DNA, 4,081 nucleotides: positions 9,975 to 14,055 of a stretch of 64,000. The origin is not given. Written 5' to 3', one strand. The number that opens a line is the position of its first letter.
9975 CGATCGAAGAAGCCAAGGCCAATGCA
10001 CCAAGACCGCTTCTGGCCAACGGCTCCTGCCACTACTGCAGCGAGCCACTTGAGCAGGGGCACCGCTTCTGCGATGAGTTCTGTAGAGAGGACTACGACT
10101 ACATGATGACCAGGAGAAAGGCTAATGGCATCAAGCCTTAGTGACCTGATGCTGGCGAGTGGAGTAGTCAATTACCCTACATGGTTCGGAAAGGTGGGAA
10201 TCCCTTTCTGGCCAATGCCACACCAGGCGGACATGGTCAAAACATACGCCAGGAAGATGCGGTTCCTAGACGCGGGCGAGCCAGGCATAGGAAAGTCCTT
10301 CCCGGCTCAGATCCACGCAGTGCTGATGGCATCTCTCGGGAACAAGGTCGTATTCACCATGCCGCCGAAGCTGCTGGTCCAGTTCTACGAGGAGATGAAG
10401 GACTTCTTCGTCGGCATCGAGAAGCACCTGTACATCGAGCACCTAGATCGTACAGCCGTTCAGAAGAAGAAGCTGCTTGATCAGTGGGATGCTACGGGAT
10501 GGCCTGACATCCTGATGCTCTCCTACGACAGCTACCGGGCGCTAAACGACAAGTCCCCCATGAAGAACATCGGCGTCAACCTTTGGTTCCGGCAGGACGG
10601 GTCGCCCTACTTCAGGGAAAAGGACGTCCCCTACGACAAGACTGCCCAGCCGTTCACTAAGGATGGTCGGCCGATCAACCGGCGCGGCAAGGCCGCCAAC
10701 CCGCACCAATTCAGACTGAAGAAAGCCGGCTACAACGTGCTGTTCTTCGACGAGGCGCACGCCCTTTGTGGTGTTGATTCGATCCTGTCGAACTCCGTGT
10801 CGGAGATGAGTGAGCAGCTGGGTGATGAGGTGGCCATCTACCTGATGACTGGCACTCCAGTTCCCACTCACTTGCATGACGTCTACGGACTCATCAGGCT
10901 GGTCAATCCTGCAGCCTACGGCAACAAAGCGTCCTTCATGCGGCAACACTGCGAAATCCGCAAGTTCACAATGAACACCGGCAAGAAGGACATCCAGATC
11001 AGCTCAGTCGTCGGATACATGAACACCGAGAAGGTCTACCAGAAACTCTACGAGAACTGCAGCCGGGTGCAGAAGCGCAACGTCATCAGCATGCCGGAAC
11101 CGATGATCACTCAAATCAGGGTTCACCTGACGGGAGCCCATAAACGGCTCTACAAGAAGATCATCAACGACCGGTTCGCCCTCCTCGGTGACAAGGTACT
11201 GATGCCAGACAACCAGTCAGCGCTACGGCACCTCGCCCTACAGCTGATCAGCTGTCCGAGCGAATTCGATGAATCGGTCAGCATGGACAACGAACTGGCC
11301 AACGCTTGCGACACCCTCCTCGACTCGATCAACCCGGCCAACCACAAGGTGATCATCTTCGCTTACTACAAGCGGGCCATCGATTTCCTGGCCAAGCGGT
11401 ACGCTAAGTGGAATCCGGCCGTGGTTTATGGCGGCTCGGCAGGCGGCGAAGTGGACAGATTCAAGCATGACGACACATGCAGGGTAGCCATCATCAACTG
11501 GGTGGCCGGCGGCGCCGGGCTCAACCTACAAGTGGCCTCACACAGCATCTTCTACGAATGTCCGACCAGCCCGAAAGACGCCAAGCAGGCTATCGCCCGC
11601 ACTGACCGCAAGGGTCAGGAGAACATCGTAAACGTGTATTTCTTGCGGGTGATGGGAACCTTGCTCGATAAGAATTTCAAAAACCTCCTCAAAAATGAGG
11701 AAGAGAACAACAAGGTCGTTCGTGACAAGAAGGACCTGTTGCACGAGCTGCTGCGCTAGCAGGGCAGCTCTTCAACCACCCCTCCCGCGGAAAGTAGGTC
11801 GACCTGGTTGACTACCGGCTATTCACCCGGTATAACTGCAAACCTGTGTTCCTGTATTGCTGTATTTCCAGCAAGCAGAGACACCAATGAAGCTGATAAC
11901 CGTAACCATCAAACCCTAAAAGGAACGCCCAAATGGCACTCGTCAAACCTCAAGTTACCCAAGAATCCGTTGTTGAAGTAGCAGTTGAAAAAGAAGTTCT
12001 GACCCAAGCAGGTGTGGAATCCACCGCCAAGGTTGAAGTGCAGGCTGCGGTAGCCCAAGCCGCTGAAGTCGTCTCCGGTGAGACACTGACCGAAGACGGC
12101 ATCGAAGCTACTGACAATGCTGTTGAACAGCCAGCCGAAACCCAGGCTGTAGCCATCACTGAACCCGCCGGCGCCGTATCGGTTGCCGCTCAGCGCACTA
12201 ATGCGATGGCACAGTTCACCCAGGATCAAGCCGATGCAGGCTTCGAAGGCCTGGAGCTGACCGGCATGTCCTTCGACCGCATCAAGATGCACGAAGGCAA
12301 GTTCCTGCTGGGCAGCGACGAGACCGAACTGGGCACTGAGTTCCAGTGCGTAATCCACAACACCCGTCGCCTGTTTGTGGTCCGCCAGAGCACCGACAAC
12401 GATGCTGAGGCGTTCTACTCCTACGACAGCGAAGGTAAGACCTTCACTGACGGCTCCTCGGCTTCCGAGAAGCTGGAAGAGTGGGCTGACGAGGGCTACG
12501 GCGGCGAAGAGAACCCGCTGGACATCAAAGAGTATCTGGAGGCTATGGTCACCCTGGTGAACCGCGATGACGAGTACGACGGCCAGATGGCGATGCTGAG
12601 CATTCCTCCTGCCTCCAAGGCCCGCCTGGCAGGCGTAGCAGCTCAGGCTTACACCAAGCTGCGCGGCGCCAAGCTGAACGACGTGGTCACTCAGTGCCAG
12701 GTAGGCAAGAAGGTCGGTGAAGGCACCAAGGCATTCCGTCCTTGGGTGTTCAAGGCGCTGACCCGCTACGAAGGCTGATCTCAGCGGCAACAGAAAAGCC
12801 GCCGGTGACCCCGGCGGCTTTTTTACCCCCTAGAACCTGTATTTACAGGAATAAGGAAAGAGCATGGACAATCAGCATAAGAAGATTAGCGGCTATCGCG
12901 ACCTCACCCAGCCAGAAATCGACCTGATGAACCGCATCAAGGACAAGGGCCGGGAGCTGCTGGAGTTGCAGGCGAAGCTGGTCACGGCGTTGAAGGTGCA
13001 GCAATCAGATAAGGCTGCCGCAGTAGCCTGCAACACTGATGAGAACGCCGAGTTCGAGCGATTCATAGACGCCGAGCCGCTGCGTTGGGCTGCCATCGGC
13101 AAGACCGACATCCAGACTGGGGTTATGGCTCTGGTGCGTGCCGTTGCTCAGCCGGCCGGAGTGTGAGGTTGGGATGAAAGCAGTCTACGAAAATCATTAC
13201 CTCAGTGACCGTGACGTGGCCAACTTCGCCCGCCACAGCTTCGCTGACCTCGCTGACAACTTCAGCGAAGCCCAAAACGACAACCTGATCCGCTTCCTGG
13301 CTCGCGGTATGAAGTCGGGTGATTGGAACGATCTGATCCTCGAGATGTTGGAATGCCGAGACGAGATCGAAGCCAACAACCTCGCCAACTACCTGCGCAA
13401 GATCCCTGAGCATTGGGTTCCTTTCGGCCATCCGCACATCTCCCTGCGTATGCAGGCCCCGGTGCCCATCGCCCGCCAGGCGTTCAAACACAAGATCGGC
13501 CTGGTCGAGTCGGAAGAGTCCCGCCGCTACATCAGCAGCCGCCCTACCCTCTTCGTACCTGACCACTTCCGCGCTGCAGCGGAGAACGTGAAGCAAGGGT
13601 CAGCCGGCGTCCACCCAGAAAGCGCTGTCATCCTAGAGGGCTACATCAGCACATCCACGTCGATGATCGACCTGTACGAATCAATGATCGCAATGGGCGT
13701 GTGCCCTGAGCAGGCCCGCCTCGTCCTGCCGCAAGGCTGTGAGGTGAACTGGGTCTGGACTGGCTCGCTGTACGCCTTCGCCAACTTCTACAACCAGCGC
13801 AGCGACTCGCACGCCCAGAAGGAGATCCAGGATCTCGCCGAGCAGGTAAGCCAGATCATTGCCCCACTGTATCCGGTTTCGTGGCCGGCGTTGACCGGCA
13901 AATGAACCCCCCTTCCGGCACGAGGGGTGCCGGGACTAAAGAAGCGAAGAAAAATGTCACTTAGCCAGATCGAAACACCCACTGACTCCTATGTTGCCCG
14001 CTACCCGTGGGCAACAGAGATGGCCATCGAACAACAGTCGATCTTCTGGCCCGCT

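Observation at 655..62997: Genome-wide 12-bp palindromic motif CTGTA(W)(W)TACAG at about 20 gene junctions: a candidate single-regulator regulon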

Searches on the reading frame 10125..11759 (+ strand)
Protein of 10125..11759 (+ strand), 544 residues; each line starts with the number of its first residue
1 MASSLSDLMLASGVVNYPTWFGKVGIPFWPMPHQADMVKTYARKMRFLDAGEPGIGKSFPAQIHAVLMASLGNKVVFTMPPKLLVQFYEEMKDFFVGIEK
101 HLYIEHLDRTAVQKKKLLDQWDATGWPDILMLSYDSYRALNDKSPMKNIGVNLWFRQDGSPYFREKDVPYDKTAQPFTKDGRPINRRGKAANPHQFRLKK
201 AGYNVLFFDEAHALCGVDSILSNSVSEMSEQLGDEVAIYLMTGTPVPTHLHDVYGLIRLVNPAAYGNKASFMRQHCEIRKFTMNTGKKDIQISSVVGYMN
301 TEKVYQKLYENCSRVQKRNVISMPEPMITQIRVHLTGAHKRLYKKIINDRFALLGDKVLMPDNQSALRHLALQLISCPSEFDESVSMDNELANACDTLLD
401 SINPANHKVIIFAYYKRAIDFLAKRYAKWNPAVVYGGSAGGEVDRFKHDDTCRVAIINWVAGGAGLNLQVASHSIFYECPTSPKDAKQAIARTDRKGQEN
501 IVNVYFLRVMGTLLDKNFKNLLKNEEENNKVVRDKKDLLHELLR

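Call 21: search_protein_families(library=phrogs, proteins=[window:10125-11759:+], max_evalue=0.0001)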
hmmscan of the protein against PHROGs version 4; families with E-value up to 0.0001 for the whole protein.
window:10125-11759:+ (544 aa): 4 families
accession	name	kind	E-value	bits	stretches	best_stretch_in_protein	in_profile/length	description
phrog_62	-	DNA, RNA and nucleotide metabolism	3.4e-72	244.6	1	27-541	694-1142/1881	DNA helicase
phrog_16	-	DNA, RNA and nucleotide metabolism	3.5e-08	33.1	1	26-526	269-615/986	DNA helicase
phrog_29996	-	unknown function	3.5e-08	32.9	1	198-522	833-1153/1189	-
phrog_21391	-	DNA, RNA and nucleotide metabolism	2e-06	26.2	1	407-493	1360-1451/2021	DNA helicase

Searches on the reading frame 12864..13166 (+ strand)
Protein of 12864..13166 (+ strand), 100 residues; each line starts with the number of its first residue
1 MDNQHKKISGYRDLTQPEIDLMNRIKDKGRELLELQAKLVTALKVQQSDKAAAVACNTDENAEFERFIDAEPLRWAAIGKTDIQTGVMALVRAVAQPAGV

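Call 21: search_protein_families(library=phrogs, proteins=[window:12864-13166:+], max_evalue=0.0001)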
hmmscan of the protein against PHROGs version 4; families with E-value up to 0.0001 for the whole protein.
window:12864-13166:+ (100 aa): 2 families
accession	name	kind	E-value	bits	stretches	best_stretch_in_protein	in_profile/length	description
phrog_717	-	unknown function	1.9e-27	97.4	1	1-98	199-285/289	-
phrog_29522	-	unknown function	1.4e-16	61.2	1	1-35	1-35/42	-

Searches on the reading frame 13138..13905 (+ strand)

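Call 21: search_protein_families(library=phrogs, proteins=[window:13138-13905:+], max_evalue=0.0001)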
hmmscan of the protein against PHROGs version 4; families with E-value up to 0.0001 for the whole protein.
window:13138-13905:+ (255 aa): 4 families
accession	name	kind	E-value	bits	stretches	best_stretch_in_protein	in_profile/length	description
phrog_85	-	DNA, RNA and nucleotide metabolism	4e-48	165.6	1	24-251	388-582/866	thymidylate synthase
phrog_10644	-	DNA, RNA and nucleotide metabolism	6.2e-25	89.2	1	107-242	7-144/160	thymidylate synthase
phrog_28804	-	DNA, RNA and nucleotide metabolism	3.2e-20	73.3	1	179-252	13-85/91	thymidylate synthase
phrog_26005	-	unknown function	6.8e-08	33.3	1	13-57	10-54/310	-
